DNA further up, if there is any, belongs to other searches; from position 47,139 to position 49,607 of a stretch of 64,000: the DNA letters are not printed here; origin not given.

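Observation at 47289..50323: Candidate porin-cytochrome electron conduit: octaheme MtrA/DmsE-like lipoprotein cytochrome coupled to a 722-aa beta-barrel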

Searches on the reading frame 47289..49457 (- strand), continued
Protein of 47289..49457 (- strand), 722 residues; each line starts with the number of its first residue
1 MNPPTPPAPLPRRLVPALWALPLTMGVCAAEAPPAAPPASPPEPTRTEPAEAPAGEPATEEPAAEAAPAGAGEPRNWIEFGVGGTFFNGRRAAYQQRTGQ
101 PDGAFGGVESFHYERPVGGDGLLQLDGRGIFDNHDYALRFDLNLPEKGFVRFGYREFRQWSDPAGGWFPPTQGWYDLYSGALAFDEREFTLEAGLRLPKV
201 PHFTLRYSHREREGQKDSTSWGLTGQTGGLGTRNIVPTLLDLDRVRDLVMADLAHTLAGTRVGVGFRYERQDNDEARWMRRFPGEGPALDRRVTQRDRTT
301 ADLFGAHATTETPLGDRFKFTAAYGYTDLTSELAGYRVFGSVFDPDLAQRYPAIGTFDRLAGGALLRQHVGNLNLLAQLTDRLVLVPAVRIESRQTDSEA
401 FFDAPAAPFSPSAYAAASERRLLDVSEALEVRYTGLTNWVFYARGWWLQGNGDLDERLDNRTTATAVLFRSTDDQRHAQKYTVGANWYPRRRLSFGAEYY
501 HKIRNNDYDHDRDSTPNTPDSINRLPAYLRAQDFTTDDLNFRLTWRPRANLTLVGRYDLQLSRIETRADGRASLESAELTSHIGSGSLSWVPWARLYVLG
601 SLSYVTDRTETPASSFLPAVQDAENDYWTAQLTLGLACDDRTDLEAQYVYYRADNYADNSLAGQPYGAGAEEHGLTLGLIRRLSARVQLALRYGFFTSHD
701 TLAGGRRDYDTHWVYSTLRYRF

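Call 57: search_protein_families(library=ncbifam, proteins=[P0039, P0050, P0056, P0059, P0062, P0068, P0086, P0073, P0067, P0016], max_evalue=1)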
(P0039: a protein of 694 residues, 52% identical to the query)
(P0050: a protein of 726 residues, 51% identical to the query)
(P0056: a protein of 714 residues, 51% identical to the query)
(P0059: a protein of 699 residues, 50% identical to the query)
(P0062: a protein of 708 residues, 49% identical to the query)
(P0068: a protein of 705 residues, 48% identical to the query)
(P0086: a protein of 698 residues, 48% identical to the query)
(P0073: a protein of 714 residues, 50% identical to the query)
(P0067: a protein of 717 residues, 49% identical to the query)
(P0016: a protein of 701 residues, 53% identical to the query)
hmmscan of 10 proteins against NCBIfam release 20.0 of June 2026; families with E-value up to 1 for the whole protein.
P0039 (694 aa): 1 family
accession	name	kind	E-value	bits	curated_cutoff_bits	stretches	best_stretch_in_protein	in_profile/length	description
NF041027.1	GSU2204_Se_pt_1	equivalog_domain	3.6e-05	22.7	350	1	507-585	499-573/580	GSU2204 family CXXCH-containing (seleno)protein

P0050 (726 aa): 2 families
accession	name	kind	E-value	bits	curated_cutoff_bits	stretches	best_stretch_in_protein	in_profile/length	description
NF041027.1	GSU2204_Se_pt_1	equivalog_domain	3.4e-09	36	350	2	533-617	493-573/580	GSU2204 family CXXCH-containing (seleno)protein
NF052675.1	XAC1346_fam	equivalog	0.076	13.6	120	1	17-72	6-61/108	XAC1346 family secretion chaperone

P0056 (714 aa): 0 families

P0059 (699 aa): 1 family
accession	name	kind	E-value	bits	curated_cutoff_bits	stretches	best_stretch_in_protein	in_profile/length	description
NF041027.1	GSU2204_Se_pt_1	equivalog_domain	0.004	16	350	1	553-631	499-568/580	GSU2204 family CXXCH-containing (seleno)protein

P0062 (708 aa): 1 family
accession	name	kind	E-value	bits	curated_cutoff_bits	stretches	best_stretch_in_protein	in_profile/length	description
NF041027.1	GSU2204_Se_pt_1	equivalog_domain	0.00088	18.2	350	1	516-594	500-572/580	GSU2204 family CXXCH-containing (seleno)protein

P0068 (705 aa): 2 families
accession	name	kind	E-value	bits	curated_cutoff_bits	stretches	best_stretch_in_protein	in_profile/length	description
NF041027.1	GSU2204_Se_pt_1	equivalog_domain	5.2e-05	22.2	350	3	514-591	500-572/580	GSU2204 family CXXCH-containing (seleno)protein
TIGR03014.2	EpsL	equivalog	0.0044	16.1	275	2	448-493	327-372/385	XrtB/PEP-CTERM-associated polysaccharide biosynthesis outer membrane protein EpsL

P0086 (698 aa): 0 families

P0073 (714 aa): 1 family
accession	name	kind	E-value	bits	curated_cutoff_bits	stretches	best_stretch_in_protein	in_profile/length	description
TIGR03014.2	EpsL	equivalog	0.0006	18.9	275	2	465-498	334-367/385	XrtB/PEP-CTERM-associated polysaccharide biosynthesis outer membrane protein EpsL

P0067 (717 aa): 0 families

P0016 (701 aa): 1 family
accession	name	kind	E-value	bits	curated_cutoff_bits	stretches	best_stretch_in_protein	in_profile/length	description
TIGR02692.1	tRNA_CCA_actino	equivalog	0.19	10.3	438.8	1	587-641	52-106/466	CCA tRNA nucleotidyltransferase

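Call 69: find_encoding_contigs(protein=P0035, flank=9000, max_places=3)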
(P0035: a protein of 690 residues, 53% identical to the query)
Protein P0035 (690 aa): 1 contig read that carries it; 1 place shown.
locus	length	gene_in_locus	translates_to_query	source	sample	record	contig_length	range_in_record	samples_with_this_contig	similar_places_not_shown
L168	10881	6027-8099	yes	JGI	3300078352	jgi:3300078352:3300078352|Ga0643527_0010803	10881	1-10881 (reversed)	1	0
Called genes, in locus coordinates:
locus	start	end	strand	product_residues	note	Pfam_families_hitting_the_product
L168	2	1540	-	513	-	?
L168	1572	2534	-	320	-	PF00005:ABC_tran, PF13304:AAA_21, PF13732:DrrA1-3_C (weak)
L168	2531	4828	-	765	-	-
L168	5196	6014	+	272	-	PF14537:Cytochrom_c3_2 (faint), PF14522:Cytochrome_C7 (faint), PF09699:Paired_CXXCH_1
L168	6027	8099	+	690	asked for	-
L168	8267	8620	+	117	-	PF13442:Cytochrome_CBB3, PF00034:Cytochrom_C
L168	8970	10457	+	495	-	PF03264:Cytochrom_NNT, PF14537:Cytochrom_c3_2 (faint)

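Call 81: search_protein_representatives(alignment_id=A1)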
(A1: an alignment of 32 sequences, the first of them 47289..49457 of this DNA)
Query: 32 sequences, 713 profile positions. Proteins with E-value up to 0.001 (for the whole library): 1301; up to 1e-10: 1015; up to 1e-30: 537. The best 150 are listed.
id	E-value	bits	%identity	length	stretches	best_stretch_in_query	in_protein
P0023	0.0e+00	1140.3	-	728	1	12-713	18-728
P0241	0.0e+00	1042.8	-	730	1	16-713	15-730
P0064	8.4e-288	973.1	-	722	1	34-713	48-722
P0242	8.4e-271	916.9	-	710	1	22-713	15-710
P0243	1.9e-246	836.4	-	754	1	33-713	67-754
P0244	2.4e-241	819.5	-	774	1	42-713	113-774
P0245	3.5e-241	818.9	-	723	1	19-713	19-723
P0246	9.8e-241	817.5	-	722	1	49-713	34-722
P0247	1.5e-238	810.3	-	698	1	48-713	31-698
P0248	3.2e-236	802.5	-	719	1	56-713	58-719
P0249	1.0e-235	800.9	-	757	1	47-713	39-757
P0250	4.2e-229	779.0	-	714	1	49-713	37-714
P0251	1.2e-228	777.6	-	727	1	33-713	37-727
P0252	1.1e-227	774.3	-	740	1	16-713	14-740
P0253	1.5e-226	770.6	-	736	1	33-713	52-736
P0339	1.8e-128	446.4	-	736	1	62-463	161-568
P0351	8.7e-115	401.1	-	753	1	49-713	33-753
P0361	4.6e-107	375.6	-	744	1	52-713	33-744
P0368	1.2e-102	361.1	-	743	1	40-709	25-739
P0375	8.3e-99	348.3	-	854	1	62-709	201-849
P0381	3.5e-97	343.0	-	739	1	62-713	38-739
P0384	9.9e-96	338.2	-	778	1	61-709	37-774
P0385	2.8e-95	336.6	-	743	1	62-710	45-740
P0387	5.4e-95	335.7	-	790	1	67-711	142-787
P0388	6.0e-95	335.6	-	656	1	58-711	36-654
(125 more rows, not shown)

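Call 82: search_protein_families(library=ncbifam, proteins=[P0375, P0387, P0384, P0385, P0368, P0381, P0361, P0351, P0339, P0388], max_evalue=0.1)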
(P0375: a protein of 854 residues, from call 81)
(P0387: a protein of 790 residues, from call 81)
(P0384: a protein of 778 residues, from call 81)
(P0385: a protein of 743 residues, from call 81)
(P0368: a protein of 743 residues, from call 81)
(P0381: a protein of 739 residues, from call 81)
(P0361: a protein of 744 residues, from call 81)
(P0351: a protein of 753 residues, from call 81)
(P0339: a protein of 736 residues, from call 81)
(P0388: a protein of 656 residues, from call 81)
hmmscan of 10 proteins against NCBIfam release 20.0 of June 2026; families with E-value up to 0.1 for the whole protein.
P0375 (854 aa): 0 families

P0387 (790 aa): 1 family
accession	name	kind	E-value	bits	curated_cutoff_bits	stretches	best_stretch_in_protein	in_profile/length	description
NF052339.1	hydrazine_alpha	equivalog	0.018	12.9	800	1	31-55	667-691/804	hydrazine synthase subunit alpha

P0384 (778 aa): 0 families

P0385 (743 aa): 0 families

P0368 (743 aa): 0 families

P0381 (739 aa): 0 families

P0361 (744 aa): 0 families

P0351 (753 aa): 0 families

P0339 (736 aa): 6 families
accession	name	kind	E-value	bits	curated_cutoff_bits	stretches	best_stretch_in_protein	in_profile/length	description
TIGR03508.1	decahem_SO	subfamily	8.5e-22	77.8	192.2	1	9-70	164-225/258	DmsE family decaheme c-type cytochrome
NF041028.1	decahem_GSU2203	exception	8.3e-20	71.2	325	1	11-64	199-252/317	GSU2203 family decaheme c-type cytochrome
TIGR01905.1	paired_CXXCH_1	subfamily_domain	7.2e-11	41.8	25.2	1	30-66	1-38/41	doubled CXXCH domain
NF045722.1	c3_cytochr_TmcA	equivalog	0.0011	18.9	114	1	9-72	54-118/125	acidic tetraheme cytochrome c3 TmcA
TIGR03153.1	cytochr_NrfH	equivalog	0.0037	17.3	134.2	1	9-76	25-93/138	cytochrome c nitrite reductase small subunit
TIGR03507.1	decahem_SO1788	subfamily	0.006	15.1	209.3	1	13-72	244-311/672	OmcA/MtrC family decaheme c-type cytochrome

P0388 (656 aa): 0 families
